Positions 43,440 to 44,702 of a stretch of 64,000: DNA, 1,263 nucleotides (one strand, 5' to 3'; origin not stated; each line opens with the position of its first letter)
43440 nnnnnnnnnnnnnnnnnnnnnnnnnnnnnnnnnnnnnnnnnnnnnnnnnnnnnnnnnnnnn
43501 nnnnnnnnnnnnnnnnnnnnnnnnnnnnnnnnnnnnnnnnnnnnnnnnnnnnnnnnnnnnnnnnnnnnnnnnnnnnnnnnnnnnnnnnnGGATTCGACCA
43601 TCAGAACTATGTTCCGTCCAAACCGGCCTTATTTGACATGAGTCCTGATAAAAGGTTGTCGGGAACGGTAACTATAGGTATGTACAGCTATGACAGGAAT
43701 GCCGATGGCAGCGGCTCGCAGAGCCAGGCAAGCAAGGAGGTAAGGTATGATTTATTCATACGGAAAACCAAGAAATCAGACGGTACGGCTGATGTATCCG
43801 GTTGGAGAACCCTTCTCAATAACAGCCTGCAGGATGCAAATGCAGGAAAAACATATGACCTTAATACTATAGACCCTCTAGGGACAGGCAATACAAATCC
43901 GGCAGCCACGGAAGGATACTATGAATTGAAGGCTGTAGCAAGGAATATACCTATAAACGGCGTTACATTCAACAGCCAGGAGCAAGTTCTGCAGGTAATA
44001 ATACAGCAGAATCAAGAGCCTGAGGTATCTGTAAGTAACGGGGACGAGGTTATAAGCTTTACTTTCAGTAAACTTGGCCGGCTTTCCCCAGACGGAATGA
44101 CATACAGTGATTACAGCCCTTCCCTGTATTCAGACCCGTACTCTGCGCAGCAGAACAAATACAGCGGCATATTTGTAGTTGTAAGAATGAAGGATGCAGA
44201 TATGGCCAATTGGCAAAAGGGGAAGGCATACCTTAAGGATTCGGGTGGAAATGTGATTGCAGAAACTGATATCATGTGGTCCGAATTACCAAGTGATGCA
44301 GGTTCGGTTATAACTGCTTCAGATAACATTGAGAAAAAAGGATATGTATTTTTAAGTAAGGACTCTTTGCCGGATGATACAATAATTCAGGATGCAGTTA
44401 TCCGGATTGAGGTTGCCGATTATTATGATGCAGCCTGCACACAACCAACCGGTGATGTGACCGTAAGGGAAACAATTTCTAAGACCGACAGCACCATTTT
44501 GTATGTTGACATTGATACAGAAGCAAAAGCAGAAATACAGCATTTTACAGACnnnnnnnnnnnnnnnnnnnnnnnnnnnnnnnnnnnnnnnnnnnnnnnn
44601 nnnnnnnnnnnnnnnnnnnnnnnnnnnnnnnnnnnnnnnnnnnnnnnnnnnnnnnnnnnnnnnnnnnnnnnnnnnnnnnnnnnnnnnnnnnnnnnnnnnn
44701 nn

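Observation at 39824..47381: Candidate undescribed protein-maturation/export system: two radical-SAM enzymes + His-x-Asn repeat protein + dedicated SecA paralog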

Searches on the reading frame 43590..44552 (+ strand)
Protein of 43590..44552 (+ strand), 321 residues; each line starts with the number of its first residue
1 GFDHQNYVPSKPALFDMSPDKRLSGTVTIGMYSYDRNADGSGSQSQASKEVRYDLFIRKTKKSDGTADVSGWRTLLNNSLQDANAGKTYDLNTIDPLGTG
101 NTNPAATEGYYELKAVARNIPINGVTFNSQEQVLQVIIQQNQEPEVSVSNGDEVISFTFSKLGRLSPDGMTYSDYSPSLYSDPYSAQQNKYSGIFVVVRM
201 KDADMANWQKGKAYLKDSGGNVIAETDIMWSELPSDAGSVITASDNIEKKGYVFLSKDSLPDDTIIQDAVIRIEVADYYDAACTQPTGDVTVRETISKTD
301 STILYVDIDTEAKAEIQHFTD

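Call 58: search_protein_representatives(protein=window:43590-44552:+)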
Query: 321 residues. Proteins with E-value up to 0.001 (for the whole library): 67; up to 1e-10: 62; up to 1e-30: 38. The best 67 are listed.
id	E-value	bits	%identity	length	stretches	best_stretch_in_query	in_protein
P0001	1.2e-208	707.8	100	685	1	1-321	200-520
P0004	3.2e-85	302.6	55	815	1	1-310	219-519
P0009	1.4e-76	274.1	50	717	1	1-311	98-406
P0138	5.1e-71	255.9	52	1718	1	1-314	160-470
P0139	3.4e-70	253.2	50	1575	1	1-310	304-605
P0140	9.0e-69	248.6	48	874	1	1-314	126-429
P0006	1.3e-67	244.8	48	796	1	1-307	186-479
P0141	9.0e-67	242.0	45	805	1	1-312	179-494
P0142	2.9e-65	237.0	49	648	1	1-310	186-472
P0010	1.0e-64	235.3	46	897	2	1-183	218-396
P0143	6.9e-62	225.9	47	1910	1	1-312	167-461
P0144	5.1e-61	223.1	46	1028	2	1-311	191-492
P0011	1.8e-59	218.0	48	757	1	1-315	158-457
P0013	1.1e-58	215.4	43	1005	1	1-312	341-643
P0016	1.3e-56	208.7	45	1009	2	2-310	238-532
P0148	1.7e-53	198.4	44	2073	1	1-311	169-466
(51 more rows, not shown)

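Call 69: search_protein_families(library=pfam, proteins=[P0148, P0138, P0139], max_evalue=0.001)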
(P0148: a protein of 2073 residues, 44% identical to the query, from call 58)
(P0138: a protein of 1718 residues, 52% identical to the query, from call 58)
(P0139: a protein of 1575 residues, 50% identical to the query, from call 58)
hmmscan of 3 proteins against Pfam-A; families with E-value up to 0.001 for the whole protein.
P0148 (2073 aa): 2 families
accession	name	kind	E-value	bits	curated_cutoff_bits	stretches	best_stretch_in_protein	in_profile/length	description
PF00395.25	SLH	-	2.4e-13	50.2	20.8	2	2022-2061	2-43/44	S-layer homology domain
PF02368.24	Big_2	-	0.00038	20.8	22.8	0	996-1047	21-69/79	Bacterial Ig-like domain (group 2)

P0138 (1718 aa): 1 family
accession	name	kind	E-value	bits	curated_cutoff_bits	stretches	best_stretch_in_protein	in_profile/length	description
PF00041.27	fn3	-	1.3e-11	45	25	0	583-666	2-76/84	Fibronectin type III domain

P0139 (1575 aa): 3 families
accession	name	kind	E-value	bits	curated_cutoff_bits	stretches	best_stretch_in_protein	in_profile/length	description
PF08481.16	GBS_Bsp-like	-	2.3e-13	50.3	31.6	1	697-788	5-88/92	GBS Bsp-like repeat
PF24893.1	DUF7743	-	1.3e-06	28.6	27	1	1074-1188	2-112/120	Domain of unknown function (DUF7743)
PF16158.11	N_BRCA1_IG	-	1.4e-06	29.2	28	1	808-901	6-108/108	Ig-like domain from next to BRCA1 gene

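Call 79: search_dna_similar(query=window:43590-44552:+, collection=plasmids, mode=protein, max_evalue=0.00001)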
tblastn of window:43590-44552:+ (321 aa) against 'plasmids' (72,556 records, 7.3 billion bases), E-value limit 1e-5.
No match.

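Call 80: search_dna_similar(query=window:43590-44552:+, collection=phages, mode=protein, max_evalue=0.00001)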
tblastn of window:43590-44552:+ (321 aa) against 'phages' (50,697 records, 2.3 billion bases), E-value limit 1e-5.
No match.
